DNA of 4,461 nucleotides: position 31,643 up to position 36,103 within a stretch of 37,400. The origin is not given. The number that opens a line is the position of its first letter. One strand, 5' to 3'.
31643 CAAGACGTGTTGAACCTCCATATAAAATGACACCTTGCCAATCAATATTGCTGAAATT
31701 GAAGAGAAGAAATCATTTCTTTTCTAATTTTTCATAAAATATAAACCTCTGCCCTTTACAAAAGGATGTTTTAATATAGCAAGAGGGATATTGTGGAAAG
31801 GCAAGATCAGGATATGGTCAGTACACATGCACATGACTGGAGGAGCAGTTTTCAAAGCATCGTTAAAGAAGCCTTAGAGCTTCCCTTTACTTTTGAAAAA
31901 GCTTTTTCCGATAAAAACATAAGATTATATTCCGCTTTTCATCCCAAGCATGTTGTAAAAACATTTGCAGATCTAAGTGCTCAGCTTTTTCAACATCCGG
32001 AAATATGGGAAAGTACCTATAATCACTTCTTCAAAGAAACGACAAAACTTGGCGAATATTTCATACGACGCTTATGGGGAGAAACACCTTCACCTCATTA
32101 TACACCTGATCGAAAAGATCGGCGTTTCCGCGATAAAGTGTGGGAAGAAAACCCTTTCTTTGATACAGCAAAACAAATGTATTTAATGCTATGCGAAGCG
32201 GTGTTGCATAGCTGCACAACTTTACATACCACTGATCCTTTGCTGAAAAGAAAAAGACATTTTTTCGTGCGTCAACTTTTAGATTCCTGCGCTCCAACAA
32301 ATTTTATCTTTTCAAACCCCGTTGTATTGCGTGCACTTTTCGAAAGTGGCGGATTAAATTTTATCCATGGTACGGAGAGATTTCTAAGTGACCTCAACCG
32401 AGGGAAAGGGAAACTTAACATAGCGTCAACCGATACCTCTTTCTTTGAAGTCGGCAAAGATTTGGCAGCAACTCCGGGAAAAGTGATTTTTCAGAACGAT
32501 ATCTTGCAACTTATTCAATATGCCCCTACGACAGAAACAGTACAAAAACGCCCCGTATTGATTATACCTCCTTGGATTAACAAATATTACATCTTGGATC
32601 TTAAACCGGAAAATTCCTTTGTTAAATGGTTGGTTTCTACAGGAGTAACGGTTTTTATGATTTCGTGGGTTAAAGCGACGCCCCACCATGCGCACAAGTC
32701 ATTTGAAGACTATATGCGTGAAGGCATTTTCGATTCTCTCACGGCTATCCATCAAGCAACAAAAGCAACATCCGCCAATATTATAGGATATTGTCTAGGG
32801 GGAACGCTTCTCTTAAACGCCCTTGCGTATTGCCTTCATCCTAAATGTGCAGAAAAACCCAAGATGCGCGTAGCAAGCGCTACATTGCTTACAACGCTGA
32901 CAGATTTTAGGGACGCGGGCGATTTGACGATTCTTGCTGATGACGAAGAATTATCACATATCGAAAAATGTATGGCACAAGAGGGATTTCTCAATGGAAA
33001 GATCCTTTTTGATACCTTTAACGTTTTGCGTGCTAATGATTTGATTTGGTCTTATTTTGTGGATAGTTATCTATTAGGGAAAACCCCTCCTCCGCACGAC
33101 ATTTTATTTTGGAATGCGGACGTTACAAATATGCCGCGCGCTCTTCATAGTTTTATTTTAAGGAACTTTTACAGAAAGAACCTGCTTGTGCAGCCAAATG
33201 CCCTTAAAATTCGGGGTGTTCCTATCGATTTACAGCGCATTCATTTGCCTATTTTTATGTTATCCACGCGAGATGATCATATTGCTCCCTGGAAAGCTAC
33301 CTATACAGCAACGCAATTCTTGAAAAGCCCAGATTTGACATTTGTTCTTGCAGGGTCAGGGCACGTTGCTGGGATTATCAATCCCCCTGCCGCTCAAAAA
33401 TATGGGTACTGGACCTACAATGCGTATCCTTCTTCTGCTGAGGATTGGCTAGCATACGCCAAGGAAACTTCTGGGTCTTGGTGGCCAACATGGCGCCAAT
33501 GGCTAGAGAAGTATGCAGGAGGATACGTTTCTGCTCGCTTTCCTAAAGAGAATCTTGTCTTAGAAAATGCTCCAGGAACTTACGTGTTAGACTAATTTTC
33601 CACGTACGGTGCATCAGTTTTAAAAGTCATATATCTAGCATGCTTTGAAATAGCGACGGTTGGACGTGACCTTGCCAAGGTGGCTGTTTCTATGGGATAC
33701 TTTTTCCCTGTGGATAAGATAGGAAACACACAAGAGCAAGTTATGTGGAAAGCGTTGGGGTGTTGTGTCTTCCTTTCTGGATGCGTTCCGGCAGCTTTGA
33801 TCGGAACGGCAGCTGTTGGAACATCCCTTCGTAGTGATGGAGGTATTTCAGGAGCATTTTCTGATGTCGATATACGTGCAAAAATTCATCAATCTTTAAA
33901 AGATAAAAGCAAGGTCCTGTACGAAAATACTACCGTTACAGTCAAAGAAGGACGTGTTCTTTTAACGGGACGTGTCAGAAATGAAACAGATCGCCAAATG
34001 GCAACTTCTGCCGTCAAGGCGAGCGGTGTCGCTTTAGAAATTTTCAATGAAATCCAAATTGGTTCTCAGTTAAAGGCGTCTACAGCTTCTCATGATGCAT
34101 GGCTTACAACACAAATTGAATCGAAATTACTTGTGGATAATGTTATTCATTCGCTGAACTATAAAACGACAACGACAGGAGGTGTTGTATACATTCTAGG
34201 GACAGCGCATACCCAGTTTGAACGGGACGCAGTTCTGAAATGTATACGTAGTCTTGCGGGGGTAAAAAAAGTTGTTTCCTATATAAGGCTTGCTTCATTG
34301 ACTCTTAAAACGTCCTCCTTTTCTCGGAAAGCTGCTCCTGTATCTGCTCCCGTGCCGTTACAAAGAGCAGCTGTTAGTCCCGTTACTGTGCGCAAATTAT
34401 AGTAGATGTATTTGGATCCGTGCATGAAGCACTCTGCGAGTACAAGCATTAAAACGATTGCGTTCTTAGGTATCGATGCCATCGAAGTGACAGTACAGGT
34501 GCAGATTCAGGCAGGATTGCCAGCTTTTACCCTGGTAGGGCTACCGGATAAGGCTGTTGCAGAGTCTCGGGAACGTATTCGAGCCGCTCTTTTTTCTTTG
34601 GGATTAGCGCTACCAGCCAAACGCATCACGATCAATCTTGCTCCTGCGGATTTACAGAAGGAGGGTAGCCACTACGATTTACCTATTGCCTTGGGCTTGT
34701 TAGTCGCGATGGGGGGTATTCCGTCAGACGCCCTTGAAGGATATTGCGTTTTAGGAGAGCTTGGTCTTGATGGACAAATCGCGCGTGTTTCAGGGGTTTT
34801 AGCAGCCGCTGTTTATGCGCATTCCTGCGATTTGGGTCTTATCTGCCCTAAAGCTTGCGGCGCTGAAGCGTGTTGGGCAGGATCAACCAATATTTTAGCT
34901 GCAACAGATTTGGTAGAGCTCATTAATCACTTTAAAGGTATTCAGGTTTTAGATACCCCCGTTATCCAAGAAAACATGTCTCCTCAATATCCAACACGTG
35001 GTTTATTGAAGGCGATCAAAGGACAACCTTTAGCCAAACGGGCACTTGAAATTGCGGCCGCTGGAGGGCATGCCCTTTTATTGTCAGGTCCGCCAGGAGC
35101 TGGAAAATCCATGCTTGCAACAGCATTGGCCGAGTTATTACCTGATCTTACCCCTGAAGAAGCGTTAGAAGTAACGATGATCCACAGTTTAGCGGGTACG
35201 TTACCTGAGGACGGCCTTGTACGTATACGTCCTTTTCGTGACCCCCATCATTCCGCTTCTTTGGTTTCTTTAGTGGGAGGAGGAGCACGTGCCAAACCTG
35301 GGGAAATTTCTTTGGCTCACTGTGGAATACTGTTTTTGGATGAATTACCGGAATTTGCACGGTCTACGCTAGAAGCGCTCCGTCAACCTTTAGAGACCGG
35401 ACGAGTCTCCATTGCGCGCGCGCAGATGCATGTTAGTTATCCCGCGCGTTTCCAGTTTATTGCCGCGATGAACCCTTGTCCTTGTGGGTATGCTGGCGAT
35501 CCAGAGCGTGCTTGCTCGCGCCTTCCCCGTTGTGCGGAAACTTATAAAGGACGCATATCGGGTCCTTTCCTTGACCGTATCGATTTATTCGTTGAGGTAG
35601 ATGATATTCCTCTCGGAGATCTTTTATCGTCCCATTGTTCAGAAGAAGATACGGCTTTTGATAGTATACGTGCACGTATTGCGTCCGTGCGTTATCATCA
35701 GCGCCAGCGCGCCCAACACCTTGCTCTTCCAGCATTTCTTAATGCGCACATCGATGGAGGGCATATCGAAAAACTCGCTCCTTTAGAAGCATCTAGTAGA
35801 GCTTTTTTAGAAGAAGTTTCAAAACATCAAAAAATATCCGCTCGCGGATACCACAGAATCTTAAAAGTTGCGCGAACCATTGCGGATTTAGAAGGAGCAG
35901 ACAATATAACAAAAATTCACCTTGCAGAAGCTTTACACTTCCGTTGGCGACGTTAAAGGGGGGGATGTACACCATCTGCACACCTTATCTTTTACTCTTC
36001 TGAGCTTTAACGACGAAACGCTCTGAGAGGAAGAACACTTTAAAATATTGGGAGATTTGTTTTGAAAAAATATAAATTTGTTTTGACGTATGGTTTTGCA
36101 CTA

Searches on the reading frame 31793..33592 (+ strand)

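Call 8: search_protein_families(library=pfam, proteins=[window:31793-33592:+], max_evalue=0.01)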
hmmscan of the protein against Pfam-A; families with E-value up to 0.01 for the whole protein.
window:31793-33592:+ (600 aa): 3 families
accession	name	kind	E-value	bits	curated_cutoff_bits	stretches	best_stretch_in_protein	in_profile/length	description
PF07167.19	PhaC_N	-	1.7e-67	226.9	23.7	1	108-280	1-173/173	Poly-beta-hydroxybutyrate polymerase (PhaC) N-terminus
PF00561.26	Abhydrolase_1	-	6.5e-12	46.1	25.8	1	314-530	57-244/245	alpha/beta hydrolase fold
PF11339.14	DUF3141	-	0.007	15.5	29.7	0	398-501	210-315/582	Protein of unknown function (DUF3141)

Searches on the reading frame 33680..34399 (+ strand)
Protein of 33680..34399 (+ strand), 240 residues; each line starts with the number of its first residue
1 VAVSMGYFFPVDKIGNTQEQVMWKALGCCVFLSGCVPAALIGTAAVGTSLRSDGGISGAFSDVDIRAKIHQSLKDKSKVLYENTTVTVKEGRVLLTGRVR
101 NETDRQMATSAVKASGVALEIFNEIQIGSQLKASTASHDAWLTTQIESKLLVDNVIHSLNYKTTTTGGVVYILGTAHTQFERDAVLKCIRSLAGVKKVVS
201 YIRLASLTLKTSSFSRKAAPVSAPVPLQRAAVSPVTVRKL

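Call 8: search_protein_families(library=pfam, proteins=[window:33680-34399:+], max_evalue=0.01)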
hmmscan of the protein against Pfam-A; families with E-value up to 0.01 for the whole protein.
window:33680-34399:+ (240 aa): 2 families
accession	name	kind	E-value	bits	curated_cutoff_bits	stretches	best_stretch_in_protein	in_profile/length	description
PF04972.22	BON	-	5.1e-26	91.2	27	2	138-204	1-67/69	BON domain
PF03115.20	Astro_capsid_N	-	0.0056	16.5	23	0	19-74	118-173/249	Astrovirus capsid protein nucleoplasmin-like domain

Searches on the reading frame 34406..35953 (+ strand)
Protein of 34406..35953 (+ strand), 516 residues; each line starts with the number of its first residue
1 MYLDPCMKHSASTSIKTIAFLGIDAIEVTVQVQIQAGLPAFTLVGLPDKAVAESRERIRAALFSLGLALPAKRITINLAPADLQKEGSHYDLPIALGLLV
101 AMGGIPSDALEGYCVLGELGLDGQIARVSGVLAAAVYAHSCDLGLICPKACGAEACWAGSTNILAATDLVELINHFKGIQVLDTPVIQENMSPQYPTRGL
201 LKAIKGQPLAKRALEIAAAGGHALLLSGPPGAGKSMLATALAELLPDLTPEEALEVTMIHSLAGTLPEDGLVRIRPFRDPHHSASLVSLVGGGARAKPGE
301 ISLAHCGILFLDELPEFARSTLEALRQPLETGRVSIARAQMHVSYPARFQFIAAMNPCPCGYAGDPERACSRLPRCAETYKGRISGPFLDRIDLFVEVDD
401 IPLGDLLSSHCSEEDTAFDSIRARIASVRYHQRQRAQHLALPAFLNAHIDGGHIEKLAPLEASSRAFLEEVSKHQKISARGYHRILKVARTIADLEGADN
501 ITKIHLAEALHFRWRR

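Call 8: search_protein_families(library=pfam, proteins=[window:34406-35953:+], max_evalue=0.01)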
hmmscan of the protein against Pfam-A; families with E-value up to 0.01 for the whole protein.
window:34406-35953:+ (516 aa): 12 families
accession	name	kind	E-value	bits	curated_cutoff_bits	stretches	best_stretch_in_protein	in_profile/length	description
PF01078.27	Mg_chelatase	-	1.2e-89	299.7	20.3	1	201-401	2-202/207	Magnesium chelatase, subunit ChlI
PF13541.12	ChlI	-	1.3e-38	132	27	1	30-149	1-119/121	Subunit ChlI of Mg-chelatase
PF13335.12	Mg_chelatase_C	-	4.9e-26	91.6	26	1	420-513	6-94/94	Magnesium chelatase, subunit ChlI C-terminal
PF07728.20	AAA_5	-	8.7e-11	42.4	22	1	224-359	2-125/139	AAA domain (dynein-related subfamily)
PF00493.29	MCM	-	4.5e-08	32.9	23.3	1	297-363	113-179/224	MCM P-loop domain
PF00158.32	Sigma54_activat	-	4e-05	23.8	20.2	0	292-356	80-142/168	Sigma-54 interaction domain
PF13191.12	AAA_16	-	0.00021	22.3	32.6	1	212-256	14-63/167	AAA ATPase domain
PF00004.35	AAA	-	0.00025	21.9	21.2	1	224-321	1-73/131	ATPase family associated with various cellular activities (AAA)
PF06068.19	TIP49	-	0.0068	16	23.8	0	217-261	46-90/347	TIP49 P-loop domain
PF24883.2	NPHP3_N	-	0.0069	17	24.8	0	221-245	22-46/164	Nephrocystin 3, N-terminal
PF20720.3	nSTAND3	-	0.0069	16.5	27.2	0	221-243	17-39/155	Novel STAND NTPase 3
PF13401.12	AAA_22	-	0.008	16.9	27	0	223-250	7-33/130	AAA domain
